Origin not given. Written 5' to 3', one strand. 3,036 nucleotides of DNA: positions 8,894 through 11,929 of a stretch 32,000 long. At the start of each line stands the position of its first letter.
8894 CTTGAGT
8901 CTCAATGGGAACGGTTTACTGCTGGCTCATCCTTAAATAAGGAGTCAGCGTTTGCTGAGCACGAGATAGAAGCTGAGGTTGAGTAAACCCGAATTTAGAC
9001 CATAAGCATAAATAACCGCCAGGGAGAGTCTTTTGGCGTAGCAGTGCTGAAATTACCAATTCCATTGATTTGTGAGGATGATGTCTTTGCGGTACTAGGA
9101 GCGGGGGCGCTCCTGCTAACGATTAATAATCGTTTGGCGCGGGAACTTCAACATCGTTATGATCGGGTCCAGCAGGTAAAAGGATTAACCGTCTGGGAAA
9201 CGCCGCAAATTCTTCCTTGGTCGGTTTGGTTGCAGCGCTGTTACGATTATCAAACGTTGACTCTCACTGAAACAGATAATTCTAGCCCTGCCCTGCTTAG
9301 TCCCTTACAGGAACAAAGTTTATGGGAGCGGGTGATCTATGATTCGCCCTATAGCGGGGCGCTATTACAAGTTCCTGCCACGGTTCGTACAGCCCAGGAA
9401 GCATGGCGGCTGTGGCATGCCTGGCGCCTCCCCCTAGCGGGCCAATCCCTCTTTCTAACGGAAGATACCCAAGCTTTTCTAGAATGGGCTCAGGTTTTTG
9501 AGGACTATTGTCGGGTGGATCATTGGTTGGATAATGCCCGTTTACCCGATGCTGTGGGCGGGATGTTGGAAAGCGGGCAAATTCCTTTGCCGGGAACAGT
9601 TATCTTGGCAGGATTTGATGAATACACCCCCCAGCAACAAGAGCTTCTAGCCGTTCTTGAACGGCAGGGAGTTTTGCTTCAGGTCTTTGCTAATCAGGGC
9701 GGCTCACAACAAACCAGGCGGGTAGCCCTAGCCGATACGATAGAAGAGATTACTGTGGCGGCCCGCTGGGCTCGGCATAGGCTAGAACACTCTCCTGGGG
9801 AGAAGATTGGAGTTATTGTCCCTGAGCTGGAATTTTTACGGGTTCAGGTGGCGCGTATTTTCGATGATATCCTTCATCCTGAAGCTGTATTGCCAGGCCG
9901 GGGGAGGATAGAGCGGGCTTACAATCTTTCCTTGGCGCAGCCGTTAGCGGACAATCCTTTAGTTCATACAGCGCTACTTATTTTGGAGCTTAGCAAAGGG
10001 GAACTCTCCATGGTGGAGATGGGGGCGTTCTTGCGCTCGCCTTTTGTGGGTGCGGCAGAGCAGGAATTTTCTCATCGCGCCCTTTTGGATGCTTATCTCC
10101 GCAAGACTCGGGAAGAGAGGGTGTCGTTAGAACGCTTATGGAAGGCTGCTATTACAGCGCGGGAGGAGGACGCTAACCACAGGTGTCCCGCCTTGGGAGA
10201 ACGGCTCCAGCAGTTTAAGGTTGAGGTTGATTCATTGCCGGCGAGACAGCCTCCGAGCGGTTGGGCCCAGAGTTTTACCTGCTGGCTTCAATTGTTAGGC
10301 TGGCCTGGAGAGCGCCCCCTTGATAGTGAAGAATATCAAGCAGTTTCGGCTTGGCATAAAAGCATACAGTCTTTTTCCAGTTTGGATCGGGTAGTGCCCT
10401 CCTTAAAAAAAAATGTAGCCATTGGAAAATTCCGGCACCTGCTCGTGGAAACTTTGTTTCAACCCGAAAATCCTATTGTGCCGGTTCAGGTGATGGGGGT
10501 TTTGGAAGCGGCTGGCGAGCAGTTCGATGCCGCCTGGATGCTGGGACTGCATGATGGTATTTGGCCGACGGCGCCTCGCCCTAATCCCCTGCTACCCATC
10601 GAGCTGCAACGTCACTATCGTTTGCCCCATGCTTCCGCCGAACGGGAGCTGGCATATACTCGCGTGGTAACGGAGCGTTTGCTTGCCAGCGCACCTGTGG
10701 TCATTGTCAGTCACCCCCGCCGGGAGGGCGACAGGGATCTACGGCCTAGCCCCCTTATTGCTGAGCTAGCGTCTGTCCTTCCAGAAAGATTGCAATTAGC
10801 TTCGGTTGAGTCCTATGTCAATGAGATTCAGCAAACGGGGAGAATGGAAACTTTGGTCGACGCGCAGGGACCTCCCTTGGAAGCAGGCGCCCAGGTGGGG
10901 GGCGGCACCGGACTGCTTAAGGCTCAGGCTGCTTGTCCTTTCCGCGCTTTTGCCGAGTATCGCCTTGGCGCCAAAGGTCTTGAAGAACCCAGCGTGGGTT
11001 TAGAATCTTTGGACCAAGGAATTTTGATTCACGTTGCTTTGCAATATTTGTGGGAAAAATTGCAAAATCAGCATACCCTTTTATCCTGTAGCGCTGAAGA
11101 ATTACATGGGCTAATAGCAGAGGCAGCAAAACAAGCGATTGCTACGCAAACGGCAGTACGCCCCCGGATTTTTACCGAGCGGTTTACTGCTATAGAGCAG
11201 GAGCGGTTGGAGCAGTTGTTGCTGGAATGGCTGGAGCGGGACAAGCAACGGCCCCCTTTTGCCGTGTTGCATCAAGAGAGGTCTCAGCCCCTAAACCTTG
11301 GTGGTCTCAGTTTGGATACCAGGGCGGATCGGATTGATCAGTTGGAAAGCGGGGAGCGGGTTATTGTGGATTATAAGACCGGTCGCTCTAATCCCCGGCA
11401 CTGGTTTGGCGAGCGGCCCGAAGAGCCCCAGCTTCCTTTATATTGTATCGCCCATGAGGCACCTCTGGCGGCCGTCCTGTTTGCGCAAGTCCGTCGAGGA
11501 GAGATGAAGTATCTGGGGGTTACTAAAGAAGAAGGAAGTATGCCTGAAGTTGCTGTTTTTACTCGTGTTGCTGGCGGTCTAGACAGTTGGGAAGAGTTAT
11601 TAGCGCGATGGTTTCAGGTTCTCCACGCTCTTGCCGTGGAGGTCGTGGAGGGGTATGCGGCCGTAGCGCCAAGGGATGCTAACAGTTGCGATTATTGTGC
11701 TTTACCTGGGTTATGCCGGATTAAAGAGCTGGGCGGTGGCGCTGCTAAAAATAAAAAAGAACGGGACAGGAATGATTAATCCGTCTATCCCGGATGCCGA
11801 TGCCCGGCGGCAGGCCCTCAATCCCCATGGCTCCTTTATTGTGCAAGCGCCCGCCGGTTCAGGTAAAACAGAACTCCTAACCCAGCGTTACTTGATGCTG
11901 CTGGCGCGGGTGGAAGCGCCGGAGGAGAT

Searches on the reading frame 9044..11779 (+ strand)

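Call 68: search_protein_families(library=pfam, proteins=[window:9044-11779:+], max_evalue=0.0001)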
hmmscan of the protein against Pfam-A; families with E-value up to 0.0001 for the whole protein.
window:9044-11779:+ (911 aa): 1 family
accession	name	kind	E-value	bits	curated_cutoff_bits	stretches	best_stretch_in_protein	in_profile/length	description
PF12705.13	PDDEXK_1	-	1e-27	98.1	22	1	627-892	9-247/247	PD-(D/E)XK nuclease superfamily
